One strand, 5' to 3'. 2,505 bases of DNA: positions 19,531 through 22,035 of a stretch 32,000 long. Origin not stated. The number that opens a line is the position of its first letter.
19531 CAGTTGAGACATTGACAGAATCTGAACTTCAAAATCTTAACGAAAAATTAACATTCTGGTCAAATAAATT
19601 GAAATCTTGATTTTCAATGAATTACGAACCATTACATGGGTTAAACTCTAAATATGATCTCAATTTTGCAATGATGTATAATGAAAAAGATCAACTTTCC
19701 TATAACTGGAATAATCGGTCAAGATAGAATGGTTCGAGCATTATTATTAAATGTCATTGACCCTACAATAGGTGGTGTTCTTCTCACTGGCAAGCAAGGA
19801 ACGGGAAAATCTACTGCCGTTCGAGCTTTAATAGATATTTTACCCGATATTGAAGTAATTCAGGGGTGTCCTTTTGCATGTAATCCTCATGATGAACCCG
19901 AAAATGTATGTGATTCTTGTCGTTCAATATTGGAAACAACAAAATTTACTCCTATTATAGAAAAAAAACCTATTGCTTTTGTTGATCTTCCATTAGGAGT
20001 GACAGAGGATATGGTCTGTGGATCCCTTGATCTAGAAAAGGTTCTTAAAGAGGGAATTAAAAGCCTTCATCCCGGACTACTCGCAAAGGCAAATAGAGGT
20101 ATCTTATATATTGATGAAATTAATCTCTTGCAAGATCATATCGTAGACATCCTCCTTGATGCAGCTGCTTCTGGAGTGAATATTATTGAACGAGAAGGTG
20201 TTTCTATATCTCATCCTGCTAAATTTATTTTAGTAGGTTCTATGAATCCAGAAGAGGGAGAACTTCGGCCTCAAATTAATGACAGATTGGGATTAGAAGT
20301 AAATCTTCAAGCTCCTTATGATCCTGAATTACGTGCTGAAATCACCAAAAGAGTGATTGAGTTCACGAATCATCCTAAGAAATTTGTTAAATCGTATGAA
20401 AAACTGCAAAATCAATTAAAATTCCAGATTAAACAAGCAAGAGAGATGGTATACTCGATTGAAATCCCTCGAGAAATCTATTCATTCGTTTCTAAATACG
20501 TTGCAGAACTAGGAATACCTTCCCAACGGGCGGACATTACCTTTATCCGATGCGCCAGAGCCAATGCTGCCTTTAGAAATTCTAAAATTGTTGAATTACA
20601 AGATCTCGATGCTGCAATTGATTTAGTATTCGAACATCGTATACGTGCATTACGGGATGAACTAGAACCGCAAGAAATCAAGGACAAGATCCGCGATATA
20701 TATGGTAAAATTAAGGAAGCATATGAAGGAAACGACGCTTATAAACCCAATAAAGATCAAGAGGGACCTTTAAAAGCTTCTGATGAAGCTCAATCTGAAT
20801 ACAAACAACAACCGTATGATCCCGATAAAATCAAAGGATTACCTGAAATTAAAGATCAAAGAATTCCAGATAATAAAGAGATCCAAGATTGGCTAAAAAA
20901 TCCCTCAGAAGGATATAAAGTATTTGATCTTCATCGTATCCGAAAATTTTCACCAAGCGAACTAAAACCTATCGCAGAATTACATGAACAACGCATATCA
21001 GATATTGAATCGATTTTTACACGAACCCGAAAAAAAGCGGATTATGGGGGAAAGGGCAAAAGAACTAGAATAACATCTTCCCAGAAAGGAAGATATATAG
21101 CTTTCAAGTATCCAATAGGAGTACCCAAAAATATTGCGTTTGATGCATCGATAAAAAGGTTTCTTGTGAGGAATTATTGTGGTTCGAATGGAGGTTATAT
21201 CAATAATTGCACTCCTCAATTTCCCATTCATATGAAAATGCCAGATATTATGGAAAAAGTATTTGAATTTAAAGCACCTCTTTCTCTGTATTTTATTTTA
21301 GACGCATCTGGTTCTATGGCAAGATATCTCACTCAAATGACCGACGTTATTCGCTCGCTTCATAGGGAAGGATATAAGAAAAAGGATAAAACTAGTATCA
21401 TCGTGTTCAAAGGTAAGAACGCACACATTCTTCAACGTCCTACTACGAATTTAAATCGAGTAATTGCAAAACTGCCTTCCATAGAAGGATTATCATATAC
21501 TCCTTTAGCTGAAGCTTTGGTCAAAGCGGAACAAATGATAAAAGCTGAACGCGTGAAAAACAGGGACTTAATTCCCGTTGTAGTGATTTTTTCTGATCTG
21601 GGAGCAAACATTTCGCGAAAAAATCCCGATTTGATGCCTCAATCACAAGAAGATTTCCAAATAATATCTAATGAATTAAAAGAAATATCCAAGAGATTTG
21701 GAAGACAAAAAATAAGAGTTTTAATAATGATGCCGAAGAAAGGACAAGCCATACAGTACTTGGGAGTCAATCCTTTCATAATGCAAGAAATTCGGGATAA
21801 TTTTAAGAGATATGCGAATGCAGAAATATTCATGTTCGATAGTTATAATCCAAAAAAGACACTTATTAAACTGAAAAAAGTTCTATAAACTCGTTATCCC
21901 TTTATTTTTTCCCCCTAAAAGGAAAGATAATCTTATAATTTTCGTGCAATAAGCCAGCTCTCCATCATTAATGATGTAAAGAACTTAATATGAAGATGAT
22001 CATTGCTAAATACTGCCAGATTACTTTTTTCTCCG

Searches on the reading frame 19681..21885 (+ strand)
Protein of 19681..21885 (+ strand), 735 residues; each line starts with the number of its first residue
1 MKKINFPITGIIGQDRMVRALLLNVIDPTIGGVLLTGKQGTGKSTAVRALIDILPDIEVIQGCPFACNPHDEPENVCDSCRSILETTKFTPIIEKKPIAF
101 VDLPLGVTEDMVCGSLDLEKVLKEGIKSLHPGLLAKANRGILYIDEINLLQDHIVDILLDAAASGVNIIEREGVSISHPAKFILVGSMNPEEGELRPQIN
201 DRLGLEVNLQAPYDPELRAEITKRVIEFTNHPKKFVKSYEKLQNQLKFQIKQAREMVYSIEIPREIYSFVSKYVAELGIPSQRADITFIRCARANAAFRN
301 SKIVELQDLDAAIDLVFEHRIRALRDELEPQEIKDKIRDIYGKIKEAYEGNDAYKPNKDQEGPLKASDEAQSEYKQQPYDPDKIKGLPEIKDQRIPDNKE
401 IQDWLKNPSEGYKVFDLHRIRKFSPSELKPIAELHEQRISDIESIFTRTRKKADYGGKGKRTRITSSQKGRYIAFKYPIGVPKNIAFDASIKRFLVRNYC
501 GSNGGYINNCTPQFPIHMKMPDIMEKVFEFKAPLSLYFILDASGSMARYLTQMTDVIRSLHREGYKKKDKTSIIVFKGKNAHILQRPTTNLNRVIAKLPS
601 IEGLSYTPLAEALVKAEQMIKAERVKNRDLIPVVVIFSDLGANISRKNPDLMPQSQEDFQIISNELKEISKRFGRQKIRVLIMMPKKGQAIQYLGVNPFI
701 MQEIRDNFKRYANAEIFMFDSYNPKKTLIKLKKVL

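Call 51: search_protein_families(library=pfam, proteins=[window:19681-21885:+], max_evalue=0.001)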
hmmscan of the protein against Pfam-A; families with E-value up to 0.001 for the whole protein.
window:19681-21885:+ (735 aa): 10 families
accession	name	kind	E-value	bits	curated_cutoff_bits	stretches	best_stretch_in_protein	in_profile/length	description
PF01078.27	Mg_chelatase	-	8.6e-13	48.6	20.3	1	125-191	93-159/207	Magnesium chelatase, subunit ChlI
PF13519.12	VWA_2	-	1.7e-11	45.1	27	1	537-639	2-105/107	von Willebrand factor type A domain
PF17863.7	AAA_lid_2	-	9.5e-11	41.7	22.7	1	275-337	9-71/74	AAA lid domain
PF07728.20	AAA_5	-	9e-08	32.7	22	1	93-199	23-135/139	AAA domain (dynein-related subfamily)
PF13401.12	AAA_22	-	5e-06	27.3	27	1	33-186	8-122/130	AAA domain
PF13191.12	AAA_16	-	0.00012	23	32.6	1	16-56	7-51/167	AAA ATPase domain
PF00092.34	VWA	-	0.00027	21.7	23.8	1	536-641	2-113/174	von Willebrand factor type A domain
PF00493.29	MCM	-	0.00048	19.7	23.3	0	128-197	111-180/224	MCM P-loop domain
PF12775.13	AAA_7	-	0.00077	19.5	25.8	0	32-102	35-107/181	P-loop containing dynein motor region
PF00158.32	Sigma54_activat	-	0.00087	19.4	20.2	0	127-161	82-116/168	Sigma-54 interaction domain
